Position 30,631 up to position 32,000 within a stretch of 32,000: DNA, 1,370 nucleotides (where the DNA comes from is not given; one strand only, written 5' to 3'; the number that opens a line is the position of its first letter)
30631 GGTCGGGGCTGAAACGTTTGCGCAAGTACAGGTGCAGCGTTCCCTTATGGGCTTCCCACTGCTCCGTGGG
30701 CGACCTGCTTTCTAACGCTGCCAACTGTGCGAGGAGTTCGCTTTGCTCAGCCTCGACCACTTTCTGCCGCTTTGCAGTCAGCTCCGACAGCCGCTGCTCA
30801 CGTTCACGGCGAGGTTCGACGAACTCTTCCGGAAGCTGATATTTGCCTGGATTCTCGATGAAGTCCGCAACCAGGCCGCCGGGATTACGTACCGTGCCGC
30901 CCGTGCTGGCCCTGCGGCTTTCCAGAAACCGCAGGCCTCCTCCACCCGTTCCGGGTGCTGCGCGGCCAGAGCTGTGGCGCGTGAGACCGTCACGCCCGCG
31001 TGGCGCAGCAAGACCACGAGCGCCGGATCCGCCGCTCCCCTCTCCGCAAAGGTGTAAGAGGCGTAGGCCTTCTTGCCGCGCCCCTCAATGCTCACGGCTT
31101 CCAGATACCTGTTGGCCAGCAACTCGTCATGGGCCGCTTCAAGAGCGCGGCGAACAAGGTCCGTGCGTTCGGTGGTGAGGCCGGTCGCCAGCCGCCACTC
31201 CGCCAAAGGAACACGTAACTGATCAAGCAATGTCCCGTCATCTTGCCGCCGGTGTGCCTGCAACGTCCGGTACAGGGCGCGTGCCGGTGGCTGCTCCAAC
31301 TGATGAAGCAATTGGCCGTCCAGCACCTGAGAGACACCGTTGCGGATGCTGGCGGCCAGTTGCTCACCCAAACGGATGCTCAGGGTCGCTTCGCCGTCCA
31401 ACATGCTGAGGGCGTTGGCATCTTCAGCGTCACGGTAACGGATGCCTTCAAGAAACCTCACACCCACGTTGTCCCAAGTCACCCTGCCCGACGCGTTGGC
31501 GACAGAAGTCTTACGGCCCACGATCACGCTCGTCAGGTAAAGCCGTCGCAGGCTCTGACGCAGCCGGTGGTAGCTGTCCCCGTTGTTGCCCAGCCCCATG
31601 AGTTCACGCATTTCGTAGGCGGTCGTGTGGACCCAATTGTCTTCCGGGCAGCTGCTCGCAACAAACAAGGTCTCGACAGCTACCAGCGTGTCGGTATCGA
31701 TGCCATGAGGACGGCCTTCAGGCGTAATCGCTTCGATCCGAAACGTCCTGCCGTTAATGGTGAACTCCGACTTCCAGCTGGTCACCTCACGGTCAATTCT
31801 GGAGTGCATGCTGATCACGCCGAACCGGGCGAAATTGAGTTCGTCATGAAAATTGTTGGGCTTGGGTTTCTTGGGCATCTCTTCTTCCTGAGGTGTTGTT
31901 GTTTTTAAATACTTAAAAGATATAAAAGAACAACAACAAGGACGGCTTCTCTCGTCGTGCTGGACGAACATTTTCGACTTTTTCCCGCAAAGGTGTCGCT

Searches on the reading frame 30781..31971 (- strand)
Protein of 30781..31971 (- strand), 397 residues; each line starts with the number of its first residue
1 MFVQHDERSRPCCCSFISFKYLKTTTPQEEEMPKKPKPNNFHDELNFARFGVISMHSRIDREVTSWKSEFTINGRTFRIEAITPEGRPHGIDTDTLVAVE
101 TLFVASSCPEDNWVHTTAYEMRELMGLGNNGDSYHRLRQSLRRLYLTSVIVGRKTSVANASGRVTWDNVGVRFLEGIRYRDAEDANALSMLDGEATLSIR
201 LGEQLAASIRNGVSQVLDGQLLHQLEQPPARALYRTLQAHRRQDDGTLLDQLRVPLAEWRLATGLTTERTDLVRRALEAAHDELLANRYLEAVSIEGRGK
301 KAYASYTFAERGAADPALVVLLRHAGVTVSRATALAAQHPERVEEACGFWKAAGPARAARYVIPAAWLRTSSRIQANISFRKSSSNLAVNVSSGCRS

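Call 13: search_protein_families(library=pfam, proteins=[window:30781-31971:-], max_evalue=1)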
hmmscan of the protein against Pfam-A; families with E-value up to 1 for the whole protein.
window:30781-31971:- (397 aa): 2 families
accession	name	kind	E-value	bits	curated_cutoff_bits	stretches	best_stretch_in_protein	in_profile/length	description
PF10134.15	RPA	-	7.5e-15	55.6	27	1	43-280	2-220/228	Replication initiator protein A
PF12444.13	Sox_N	-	0.21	13.1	23.1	1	203-219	49-65/76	Sox developmental protein N terminal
